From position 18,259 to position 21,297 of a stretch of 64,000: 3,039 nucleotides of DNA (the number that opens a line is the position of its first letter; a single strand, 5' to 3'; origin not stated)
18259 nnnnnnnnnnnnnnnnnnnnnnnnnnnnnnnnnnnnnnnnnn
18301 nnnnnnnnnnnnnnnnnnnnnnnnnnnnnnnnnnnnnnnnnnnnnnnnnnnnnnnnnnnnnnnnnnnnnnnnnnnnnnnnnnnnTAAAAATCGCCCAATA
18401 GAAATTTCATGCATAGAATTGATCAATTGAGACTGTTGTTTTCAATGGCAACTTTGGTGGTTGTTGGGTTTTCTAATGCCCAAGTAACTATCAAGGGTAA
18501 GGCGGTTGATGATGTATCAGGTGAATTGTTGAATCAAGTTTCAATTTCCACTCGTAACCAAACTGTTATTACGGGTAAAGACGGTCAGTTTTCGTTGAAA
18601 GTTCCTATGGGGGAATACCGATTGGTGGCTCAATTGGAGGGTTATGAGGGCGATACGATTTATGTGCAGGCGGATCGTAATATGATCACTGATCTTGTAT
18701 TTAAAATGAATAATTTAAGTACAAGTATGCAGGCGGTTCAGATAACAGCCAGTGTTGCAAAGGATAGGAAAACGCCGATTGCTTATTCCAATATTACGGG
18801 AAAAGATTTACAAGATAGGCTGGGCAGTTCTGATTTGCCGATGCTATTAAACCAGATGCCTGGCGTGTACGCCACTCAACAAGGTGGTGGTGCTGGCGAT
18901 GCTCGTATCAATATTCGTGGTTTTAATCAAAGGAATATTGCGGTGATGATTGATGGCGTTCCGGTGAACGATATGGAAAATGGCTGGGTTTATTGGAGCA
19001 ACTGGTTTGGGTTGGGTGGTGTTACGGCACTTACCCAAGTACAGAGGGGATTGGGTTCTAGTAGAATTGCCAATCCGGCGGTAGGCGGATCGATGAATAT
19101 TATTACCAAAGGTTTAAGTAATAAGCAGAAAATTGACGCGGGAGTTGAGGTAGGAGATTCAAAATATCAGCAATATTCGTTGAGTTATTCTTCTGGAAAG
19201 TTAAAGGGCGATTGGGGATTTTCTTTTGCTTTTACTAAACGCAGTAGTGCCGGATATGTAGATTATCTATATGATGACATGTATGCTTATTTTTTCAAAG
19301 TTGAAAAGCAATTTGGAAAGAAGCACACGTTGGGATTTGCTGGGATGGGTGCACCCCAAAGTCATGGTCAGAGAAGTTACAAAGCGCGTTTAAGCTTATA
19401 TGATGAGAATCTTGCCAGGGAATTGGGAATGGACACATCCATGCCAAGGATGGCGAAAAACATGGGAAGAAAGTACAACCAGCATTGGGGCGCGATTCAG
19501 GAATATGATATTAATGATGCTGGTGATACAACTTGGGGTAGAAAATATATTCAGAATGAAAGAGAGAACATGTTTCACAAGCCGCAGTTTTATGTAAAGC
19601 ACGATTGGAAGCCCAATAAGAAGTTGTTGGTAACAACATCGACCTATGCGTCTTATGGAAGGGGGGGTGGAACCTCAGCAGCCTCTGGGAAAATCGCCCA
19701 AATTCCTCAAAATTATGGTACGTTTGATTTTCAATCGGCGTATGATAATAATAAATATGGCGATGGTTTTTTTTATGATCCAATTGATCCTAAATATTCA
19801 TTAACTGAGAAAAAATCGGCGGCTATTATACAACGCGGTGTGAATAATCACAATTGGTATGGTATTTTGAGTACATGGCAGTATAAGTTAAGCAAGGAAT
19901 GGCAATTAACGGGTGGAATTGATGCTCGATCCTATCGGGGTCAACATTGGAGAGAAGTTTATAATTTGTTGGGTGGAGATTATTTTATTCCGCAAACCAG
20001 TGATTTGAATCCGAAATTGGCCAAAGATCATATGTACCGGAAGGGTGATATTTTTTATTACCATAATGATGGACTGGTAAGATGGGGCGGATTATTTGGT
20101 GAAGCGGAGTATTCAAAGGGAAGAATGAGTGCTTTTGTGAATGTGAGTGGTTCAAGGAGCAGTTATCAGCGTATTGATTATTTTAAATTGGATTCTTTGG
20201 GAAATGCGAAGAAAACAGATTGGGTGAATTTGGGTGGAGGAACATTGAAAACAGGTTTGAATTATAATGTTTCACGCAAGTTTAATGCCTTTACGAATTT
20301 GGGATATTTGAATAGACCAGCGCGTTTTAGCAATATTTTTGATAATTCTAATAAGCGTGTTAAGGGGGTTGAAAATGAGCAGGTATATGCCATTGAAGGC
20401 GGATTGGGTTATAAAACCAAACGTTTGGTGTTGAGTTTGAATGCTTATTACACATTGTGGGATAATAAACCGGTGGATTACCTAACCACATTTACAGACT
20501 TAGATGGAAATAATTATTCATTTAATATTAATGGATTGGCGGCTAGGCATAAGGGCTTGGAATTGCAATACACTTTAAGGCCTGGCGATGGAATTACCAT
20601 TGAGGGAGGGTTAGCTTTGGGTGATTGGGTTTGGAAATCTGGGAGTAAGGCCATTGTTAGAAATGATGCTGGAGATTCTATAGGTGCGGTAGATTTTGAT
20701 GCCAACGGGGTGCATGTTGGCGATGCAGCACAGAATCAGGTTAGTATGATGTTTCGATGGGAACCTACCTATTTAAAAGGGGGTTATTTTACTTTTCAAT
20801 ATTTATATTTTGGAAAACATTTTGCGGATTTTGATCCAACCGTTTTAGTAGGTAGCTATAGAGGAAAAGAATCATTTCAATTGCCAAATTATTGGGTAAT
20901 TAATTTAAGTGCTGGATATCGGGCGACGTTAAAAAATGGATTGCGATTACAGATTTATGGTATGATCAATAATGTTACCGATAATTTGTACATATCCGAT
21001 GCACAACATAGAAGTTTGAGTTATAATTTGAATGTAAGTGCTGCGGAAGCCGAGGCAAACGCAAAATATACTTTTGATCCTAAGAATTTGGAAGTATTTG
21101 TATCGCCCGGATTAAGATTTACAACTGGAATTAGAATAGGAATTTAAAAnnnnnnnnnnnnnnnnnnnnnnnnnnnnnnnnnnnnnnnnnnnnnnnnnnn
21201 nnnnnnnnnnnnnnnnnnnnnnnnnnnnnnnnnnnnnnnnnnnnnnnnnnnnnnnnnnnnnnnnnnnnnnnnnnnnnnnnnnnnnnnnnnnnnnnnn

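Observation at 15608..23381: Contiguous locus that looks built for scavenging extracellular nucleic acid: split 5'-nucleotidase, T9SS LTD protein, TonB-dependent receptor, T9SS endonuclease I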

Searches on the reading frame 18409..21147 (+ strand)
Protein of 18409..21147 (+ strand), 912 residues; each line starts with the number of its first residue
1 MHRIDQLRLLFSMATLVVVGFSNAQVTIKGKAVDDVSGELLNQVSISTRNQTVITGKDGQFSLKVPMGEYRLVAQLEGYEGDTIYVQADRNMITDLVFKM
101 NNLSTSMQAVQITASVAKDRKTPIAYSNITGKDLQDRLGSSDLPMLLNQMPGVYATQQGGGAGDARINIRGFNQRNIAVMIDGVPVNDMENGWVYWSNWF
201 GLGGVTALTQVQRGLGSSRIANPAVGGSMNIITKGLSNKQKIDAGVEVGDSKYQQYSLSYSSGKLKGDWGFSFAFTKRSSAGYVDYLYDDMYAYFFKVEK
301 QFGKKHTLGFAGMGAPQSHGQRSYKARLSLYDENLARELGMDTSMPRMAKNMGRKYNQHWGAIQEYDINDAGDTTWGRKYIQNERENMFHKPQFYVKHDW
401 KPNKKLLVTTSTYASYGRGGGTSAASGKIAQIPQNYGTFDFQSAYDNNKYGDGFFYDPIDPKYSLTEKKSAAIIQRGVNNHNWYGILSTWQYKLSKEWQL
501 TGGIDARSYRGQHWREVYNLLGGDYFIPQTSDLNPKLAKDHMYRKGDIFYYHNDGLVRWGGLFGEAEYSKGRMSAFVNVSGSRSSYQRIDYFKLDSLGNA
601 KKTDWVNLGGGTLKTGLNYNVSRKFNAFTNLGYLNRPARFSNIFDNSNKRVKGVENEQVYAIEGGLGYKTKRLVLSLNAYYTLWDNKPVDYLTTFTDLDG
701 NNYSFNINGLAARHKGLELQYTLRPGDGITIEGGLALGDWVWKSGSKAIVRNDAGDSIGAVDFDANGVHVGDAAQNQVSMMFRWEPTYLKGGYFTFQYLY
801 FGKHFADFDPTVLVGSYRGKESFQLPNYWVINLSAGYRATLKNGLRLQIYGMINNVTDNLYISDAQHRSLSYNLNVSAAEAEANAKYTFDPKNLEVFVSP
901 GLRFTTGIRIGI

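Call 3: search_protein_families(library=pfam, proteins=[window:18409-21147:+], max_evalue=0.01)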
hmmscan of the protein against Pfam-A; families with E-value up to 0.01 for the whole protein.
window:18409-21147:+ (912 aa): 4 families
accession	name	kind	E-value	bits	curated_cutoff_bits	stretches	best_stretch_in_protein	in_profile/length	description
PF07715.20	Plug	-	4.7e-15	56.4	23.9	1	119-195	2-76/107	TonB-dependent Receptor Plug Domain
PF13715.12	CarbopepD_reg_2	-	6.6e-10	39.3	32.2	1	28-111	1-87/88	CarboxypepD_reg-like domain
PF13620.12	CarboxypepD_reg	-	1.2e-07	32.4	32.3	1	27-100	1-81/82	Carboxypeptidase regulatory-like domain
PF23591.1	CILP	-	0.00089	19.7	27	1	24-77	3-57/90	Cartilage intermediate layer protein 1-like domain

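Call 4: search_protein_families(library=ncbifam, proteins=[window:18409-21147:+], max_evalue=0.01)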
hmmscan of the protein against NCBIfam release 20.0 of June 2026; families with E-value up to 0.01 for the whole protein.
window:18409-21147:+ (912 aa): 3 families
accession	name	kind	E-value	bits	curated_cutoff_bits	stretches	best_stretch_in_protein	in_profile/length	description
NF007926.1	PRK10641.1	equivalog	7.2e-15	54.5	836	1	104-261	24-179/617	TonB-dependent vitamin B12 receptor BtuB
TIGR01779.1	TonB-B12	equivalog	5.2e-14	51.7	599.7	1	93-283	14-202/614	TonB-dependent vitamin B12 receptor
NF038079.1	TonB_sider_MxcH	equivalog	2.1e-05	22.8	925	1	139-271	147-274/792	TonB-dependent siderophore myxochelin receptor MxcH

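Call 7: find_homologous_proteins(query=window:18409-21147:+, max_evalue=1e-10)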
Query window:18409-21147:+ (912 aa): 7769 proteins with E <= 1e-10 among 8000 candidates; the best 120 are listed.
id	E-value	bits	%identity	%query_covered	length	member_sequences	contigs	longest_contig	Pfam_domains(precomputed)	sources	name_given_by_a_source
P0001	0.0e+0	1992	93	100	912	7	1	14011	PF13715.13,PF07715.21,PF13620.13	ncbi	-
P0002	0.0e+0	1625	75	99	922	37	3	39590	PF13715.13,PF07715.21,PF13620.13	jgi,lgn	jgi:iron complex outermembrane receptor protein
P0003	0.0e+0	1380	66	99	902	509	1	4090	PF13715.13,PF07715.21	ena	-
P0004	0.0e+0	1367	66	99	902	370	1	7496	PF13715.13,PF07715.21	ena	-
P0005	0.0e+0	1309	64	99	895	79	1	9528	PF13715.13,PF07715.21,PF13620.13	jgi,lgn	-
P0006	0.0e+0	1295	63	100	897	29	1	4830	PF13715.13,PF07715.21,PF13620.13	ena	-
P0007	0.0e+0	1292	63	99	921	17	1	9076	PF13715.13,PF07715.21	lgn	-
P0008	0.0e+0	1285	62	99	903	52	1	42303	PF13715.13,PF07715.21,PF13620.13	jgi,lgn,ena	jgi:hypothetical protein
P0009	0.0e+0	1262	61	99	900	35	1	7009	PF13715.13,PF07715.21,PF13620.13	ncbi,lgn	ncbi:MAG: hypothetical protein RL577_47 [Bacteroidota bacterium]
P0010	0.0e+0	1259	61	99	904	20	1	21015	PF13715.13,PF07715.21,PF13620.13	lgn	-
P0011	0.0e+0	1253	61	100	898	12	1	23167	PF13715.13,PF07715.21,PF13620.13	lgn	-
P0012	0.0e+0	1216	60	99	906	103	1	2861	PF13715.13,PF07715.21,PF13620.13,PF00593.31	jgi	-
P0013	0.0e+0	1193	58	99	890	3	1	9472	PF13715.13,PF07715.21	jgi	jgi:hypothetical protein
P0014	0.0e+0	1192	59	99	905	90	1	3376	PF13715.13,PF07715.21,PF13620.13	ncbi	-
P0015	0.0e+0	1189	59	99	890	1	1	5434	PF13715.13,PF07715.21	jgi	jgi:hypothetical protein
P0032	0.0e+0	1154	57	99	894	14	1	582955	PF07715.21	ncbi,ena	-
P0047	1.6e-277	942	49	99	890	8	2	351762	PF07715.21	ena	-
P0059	5.1e-214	731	40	97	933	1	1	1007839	PF13715.13,PF07715.21,PF00593.31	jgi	jgi:CarboxypepD_reg-like domain/TonB-dependent Receptor Plug Domain/TonB dependent receptor-like, be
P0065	2.5e-213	729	41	99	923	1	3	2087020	PF13715.13,PF07715.21,PF13620.13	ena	-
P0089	1.2e-210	720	40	98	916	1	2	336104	PF13715.13,PF07715.21,PF13620.13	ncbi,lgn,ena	-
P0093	3.1e-210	719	44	65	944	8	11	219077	PF13715.13,PF07715.21,PF13620.13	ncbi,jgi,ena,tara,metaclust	tara:strand:+ start:1031 stop:3865 length:2835 start_codon:yes stop_codon:yes gene_type:complete|met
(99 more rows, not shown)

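Call 12: find_encoding_contigs(protein=P0002, flank=8000, max_places=2)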
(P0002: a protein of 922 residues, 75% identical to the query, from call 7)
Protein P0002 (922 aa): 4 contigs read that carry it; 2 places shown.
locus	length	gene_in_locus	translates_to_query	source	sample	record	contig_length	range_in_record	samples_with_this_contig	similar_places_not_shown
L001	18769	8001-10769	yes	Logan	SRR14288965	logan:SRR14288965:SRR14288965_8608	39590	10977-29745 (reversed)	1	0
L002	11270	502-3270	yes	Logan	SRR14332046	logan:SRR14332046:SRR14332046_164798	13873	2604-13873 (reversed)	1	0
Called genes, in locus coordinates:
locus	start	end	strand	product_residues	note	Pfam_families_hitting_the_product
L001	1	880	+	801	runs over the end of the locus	PF07715:Plug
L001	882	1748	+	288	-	PF14054:DUF4249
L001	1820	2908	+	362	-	PF00491:Arginase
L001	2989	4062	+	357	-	PF00970:FAD_binding_6, PF00175:NAD_binding_1, PF08030:NAD_binding_6 (faint), PF00111:Fer2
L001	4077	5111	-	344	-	PF01479:S4, PF00849:PseudoU_synth_2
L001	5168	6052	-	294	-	PF00149:Metallophos, PF09587:PGA_cap (weak)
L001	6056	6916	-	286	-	PF02872:5_nucleotid_C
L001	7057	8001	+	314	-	PF00932:LTD, PF18962:Por_Secre_tail (weak)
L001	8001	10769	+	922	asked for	PF13620:CarboxypepD_reg, PF13715:CarbopepD_reg_2, PF07715:Plug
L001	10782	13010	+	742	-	PF04231:Endonuclease_1, PF18962:Por_Secre_tail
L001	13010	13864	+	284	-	PF02749:QRPTase_N, PF01729:QRPTase_C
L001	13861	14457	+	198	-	PF03190:Thioredox_DsbH, PF00085:Thioredoxin (weak), PF13098:Thioredoxin_2, PF13899:Thioredoxin_7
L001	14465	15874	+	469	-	PF01938:TRAM, PF05958:tRNA_U5-meth_tr, PF02475:TRM5-TYW2_MTfase (faint), PF05175:MTS (weak), PF13847:Methyltransf_31, PF13649:Methyltransf_25 (weak)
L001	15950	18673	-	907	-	PF16078:2-oxogl_dehyd_N (weak), PF00676:E1_dh, PF02779:Transket_pyr, PF16870:OxoGdeHyase_C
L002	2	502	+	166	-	?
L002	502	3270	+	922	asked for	PF13620:CarboxypepD_reg, PF13715:CarbopepD_reg_2, PF07715:Plug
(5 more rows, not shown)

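Call 13: find_encoding_contigs(protein=P0032, flank=8000, max_places=1)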
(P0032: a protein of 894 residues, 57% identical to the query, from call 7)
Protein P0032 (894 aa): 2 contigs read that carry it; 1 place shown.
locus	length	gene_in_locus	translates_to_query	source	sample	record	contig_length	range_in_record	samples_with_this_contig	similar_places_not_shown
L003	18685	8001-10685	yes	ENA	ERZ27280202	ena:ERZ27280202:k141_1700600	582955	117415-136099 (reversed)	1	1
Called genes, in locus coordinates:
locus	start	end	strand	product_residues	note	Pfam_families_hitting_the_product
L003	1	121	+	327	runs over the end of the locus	PF02517:Rce1-like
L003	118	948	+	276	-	PF01148:CTP_transf_1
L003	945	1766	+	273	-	PF13739:PdaC, PF11738:DUF3298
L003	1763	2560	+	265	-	PF11738:DUF3298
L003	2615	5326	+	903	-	PF16078:2-oxogl_dehyd_N, PF00676:E1_dh, PF02779:Transket_pyr, PF16870:OxoGdeHyase_C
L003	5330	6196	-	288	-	PF00149:Metallophos, PF09587:PGA_cap (weak)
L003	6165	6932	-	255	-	PF02872:5_nucleotid_C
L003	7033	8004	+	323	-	PF00932:LTD, PF18962:Por_Secre_tail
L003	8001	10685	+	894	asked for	PF07715:Plug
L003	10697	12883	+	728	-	PF04231:Endonuclease_1, PF18962:Por_Secre_tail (weak)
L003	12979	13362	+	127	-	PF16022:DUF4783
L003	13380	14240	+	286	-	PF02749:QRPTase_N, PF01729:QRPTase_C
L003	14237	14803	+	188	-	PF03190:Thioredox_DsbH, PF13899:Thioredoxin_7, PF13098:Thioredoxin_2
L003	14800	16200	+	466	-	PF01938:TRAM, PF05958:tRNA_U5-meth_tr, PF02475:TRM5-TYW2_MTfase (weak), PF13847:Methyltransf_31, PF13649:Methyltransf_25 (faint)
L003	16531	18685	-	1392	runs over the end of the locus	-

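Call 14: find_encoding_contigs(protein=P0047, flank=8000, max_places=1)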
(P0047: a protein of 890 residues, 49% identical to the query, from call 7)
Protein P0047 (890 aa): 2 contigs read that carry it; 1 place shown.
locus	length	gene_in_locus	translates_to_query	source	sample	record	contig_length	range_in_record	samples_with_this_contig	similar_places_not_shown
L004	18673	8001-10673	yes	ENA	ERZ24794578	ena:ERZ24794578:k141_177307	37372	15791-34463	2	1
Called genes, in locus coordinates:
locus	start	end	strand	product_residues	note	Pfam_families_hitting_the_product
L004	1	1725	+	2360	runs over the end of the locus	PF14349:SprA_N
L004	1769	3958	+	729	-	PF21544:PorZ_N_b_propeller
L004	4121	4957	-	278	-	PF13489:Methyltransf_23, PF02353:CMAS (faint), PF13847:Methyltransf_31, PF08241:Methyltransf_11, PF08242:Methyltransf_12 (weak), PF13649:Methyltransf_25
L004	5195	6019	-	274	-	PF00149:Metallophos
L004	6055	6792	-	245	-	PF02872:5_nucleotid_C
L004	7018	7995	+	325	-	PF00932:LTD, PF18962:Por_Secre_tail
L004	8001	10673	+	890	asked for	PF07715:Plug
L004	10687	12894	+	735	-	PF04231:Endonuclease_1, PF18962:Por_Secre_tail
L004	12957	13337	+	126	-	PF16022:DUF4783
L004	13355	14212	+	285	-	PF02749:QRPTase_N, PF01729:QRPTase_C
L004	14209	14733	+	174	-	PF03190:Thioredox_DsbH, PF00085:Thioredoxin (faint), PF13899:Thioredoxin_7, PF13098:Thioredoxin_2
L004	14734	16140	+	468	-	PF05958:tRNA_U5-meth_tr, PF13847:Methyltransf_31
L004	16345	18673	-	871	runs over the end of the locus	PF00004:AAA, PF01078:Mg_chelatase (faint), PF05496:RuvB_N (faint), PF07728:AAA_5 (faint), PF13238:AAA_18 (faint), PF17866:AAA_lid_6, PF00004:AAA, PF17866:AAA_lid_6, +5 more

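Call 15: find_encoding_contigs(protein=P0059, flank=8000, max_places=1)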
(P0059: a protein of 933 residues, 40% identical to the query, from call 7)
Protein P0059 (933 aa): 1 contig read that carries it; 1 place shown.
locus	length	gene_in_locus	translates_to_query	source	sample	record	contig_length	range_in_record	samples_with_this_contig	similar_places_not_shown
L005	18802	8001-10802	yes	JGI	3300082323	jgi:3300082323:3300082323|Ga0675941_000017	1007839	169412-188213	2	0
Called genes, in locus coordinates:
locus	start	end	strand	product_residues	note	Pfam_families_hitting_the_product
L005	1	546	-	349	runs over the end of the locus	PF21016:RlmN_N, PF04055:Radical_SAM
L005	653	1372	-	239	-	PF00899:ThiF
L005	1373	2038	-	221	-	PF01026:TatD_DNase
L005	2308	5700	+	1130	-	PF17757:UvrB_inter, PF02559:CarD_TRCF_RID, PF00270:DEAD, PF04851:ResIII, PF00271:Helicase_C, PF03461:TRCF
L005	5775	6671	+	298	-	PF00932:LTD, PF18962:Por_Secre_tail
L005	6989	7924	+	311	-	PF00932:LTD, PF18962:Por_Secre_tail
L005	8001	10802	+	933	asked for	PF13715:CarbopepD_reg_2, PF07715:Plug, PF00593:TonB_dep_Rec_b-barrel (weak)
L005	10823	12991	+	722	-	PF04231:Endonuclease_1, PF18962:Por_Secre_tail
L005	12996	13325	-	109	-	-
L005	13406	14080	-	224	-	PF03588:Leu_Phe_trans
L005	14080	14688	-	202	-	PF00485:PRK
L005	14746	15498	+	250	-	PF01925:TauE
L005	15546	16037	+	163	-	-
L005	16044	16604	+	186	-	-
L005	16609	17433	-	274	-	PF13561:adh_short_C2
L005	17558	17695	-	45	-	-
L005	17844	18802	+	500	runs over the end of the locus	PF03951:Gln-synt_N, PF00120:Gln-synt_C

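Call 16: find_encoding_contigs(protein=P0065, flank=8000, max_places=1)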
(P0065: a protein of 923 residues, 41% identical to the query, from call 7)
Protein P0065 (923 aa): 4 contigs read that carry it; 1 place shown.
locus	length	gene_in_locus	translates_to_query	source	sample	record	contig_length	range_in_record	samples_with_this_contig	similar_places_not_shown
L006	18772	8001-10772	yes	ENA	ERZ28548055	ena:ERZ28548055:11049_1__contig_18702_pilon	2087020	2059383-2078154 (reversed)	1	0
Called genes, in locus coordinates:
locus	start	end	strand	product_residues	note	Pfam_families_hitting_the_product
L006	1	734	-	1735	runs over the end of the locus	PF00089:Trypsin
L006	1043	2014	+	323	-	PF04443:LuxE (weak)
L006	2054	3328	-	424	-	PF00579:tRNA-synt_1b, PF22421:SYY_C-terminal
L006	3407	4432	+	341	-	PF01073:3Beta_HSD, PF01370:Epimerase, PF02719:Polysacc_synt_2, PF04321:RmlD_sub_bind (weak), PF07993:NAD_binding_4, PF13460:NAD_binding_10 (weak), PF16363:GDP_Man_Dehyd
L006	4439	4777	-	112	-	PF14129:DUF4296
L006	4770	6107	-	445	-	PF07969:Amidohydro_3 (faint), PF01979:Amidohydro_1, PF12890:DHOase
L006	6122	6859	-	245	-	PF00535:Glycos_transf_2, PF10111:Glyco_tranf_2_2 (weak)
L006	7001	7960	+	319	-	PF00932:LTD, PF18962:Por_Secre_tail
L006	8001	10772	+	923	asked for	PF13620:CarboxypepD_reg, PF13715:CarbopepD_reg_2, PF07715:Plug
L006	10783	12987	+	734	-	PF04231:Endonuclease_1, PF18962:Por_Secre_tail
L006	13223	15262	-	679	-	PF00133:tRNA-synt_1, PF09334:tRNA-synt_1g, PF08264:Anticodon_1 (weak), PF19303:Anticodon_3, PF01588:tRNA_bind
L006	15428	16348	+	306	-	PF02016:Peptidase_S66, PF17676:Peptidase_S66C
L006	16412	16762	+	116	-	PF02021:UPF0102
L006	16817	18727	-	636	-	PF16177:ACAS_N, PF00501:AMP-binding, PF13193:AMP-binding_C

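Call 17: find_encoding_contigs(protein=P0093, flank=8000, max_places=1)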
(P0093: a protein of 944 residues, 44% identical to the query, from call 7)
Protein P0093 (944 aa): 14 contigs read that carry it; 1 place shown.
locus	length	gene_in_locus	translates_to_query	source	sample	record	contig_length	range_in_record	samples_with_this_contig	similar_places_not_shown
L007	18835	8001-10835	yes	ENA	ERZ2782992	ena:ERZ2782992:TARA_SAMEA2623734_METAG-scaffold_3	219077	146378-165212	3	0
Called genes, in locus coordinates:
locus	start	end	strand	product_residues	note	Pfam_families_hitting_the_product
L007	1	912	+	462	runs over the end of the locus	PF01546:Peptidase_M20, PF07687:M20_dimer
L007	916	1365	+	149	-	-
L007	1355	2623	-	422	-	PF00579:tRNA-synt_1b, PF22421:SYY_C-terminal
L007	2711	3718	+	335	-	PF01073:3Beta_HSD, PF01370:Epimerase, PF02719:Polysacc_synt_2, PF04321:RmlD_sub_bind (weak), PF07993:NAD_binding_4, PF13460:NAD_binding_10, PF16363:GDP_Man_Dehyd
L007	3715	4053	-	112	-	PF14129:DUF4296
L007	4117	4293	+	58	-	-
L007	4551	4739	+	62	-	-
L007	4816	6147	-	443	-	PF07969:Amidohydro_3 (faint), PF01979:Amidohydro_1, PF12890:DHOase (weak)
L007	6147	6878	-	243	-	PF00535:Glycos_transf_2, PF10111:Glyco_tranf_2_2 (weak)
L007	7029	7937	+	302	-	PF00932:LTD, PF18962:Por_Secre_tail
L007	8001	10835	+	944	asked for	PF13620:CarboxypepD_reg, PF13715:CarbopepD_reg_2, PF07715:Plug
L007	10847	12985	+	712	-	PF13091:PLDc_2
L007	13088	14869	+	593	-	PF00270:DEAD, PF04851:ResIII, PF00271:Helicase_C, PF28538:Helicase_helical, PF03880:DbpA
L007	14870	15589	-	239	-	PF00814:TsaD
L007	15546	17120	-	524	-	-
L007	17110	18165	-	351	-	PF00953:Glycos_transf_4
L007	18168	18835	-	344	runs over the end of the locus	PF01370:Epimerase, PF04321:RmlD_sub_bind, PF16363:GDP_Man_Dehyd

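Call 18: find_encoding_contigs(protein=P0089, flank=8000, max_places=1)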
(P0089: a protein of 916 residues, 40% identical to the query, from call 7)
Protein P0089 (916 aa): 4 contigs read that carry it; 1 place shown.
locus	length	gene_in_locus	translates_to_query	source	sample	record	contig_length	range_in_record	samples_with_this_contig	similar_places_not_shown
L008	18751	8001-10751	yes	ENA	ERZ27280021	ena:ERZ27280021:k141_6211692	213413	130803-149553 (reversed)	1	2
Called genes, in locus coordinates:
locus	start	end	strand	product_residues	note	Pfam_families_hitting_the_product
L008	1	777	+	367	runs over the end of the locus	PF00483:NTP_transferase, PF12804:NTP_transf_3 (weak), PF22640:ManC_GMP_beta-helix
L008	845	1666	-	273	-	PF02522:Antibiotic_NAT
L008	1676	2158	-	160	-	PF00583:Acetyltransf_1 (weak), PF13508:Acetyltransf_7 (weak)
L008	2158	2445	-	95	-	-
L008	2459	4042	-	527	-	PF00501:AMP-binding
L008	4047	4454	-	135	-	PF05168:HEPN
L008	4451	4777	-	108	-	PF01909:NTP_transf_2, PF18765:Polbeta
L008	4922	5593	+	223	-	PF09603:Fib_succ_major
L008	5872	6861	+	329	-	PF00579:tRNA-synt_1b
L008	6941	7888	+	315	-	PF00932:LTD, PF18962:Por_Secre_tail (weak)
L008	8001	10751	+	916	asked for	PF13620:CarboxypepD_reg, PF13715:CarbopepD_reg_2, PF07715:Plug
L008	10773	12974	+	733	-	PF18942:DUF5689, PF13091:PLDc_2, PF18962:Por_Secre_tail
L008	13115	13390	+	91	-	PF04023:FeoA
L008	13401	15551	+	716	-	PF01926:MMR_HSR1, PF02421:FeoB_N, PF07670:Gate, PF07664:FeoB_C, PF07670:Gate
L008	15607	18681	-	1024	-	PF15902:Sortilin-Vps10 (faint), PF18962:Por_Secre_tail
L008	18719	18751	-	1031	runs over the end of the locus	PF18962:Por_Secre_tail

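Call 20: search_protein_families(library=pfam, proteins=[L008:10773-12974:+, L007:10847-12985:+, L005:5775-6671:+], max_evalue=10)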
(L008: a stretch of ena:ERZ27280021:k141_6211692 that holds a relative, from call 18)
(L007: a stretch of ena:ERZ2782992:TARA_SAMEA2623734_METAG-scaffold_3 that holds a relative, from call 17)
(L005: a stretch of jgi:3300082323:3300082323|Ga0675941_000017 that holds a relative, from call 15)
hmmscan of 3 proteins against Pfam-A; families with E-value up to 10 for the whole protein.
L008:10773-12974:+ (733 aa): 8 families
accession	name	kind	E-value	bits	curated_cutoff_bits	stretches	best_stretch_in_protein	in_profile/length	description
PF13091.12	PLDc_2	-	6.4e-35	120.3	27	2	327-458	1-132/132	PLD-like domain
PF18942.5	DUF5689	-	7.2e-14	52.6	28.6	1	31-197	23-217/217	Family of unknown function (DUF5689)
PF18962.6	Por_Secre_tail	-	1.5e-11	44.8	27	1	657-732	2-75/75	Secretion system C-terminal sorting domain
PF11589.14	DUF3244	-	0.00059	20.2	25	1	665-720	31-84/96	Domain of unknown function (DUF3244)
PF00614.28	PLDc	-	0.0013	19.1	21.9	1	398-428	3-26/28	Phospholipase D Active site motif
PF13090.12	PP_kinase_C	-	0.028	14.3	25.8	1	353-464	42-149/172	Polyphosphate kinase C-terminal domain 2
PF01336.31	tRNA_anti-codon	-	0.1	13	27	1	44-90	24-67/75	OB-fold nucleic acid binding domain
PF24511.1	DUF7591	-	0.48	11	27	1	56-108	31-83/105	Domain of unknown function (DUF7591)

L007:10847-12985:+ (712 aa): 4 families
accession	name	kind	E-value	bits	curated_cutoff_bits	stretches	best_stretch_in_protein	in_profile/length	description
PF13091.12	PLDc_2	-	1.5e-35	122.3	27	2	336-462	2-132/132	PLD-like domain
PF18962.6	Por_Secre_tail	-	3.8e-05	24.3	27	1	647-711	1-75/75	Secretion system C-terminal sorting domain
PF16656.11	Pur_ac_phosph_N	-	7.9e-05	23.6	30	1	221-295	9-90/93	Purple acid Phosphatase, N-terminal domain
PF00041.27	fn3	-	0.00036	21.1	25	1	219-286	7-72/84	Fibronectin type III domain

L005:5775-6671:+ (298 aa): 3 families
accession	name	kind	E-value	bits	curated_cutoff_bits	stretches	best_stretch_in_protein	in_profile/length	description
PF00932.25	LTD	-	1.7e-13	51.3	34.3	1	20-137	4-106/109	Lamin Tail Domain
PF18962.6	Por_Secre_tail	-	1e-08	35.8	27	1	223-297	1-75/75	Secretion system C-terminal sorting domain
PF16974.11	NAR2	-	0.12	12.4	26.6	1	259-289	86-116/142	High-affinity nitrate transporter accessory, Ig-like domain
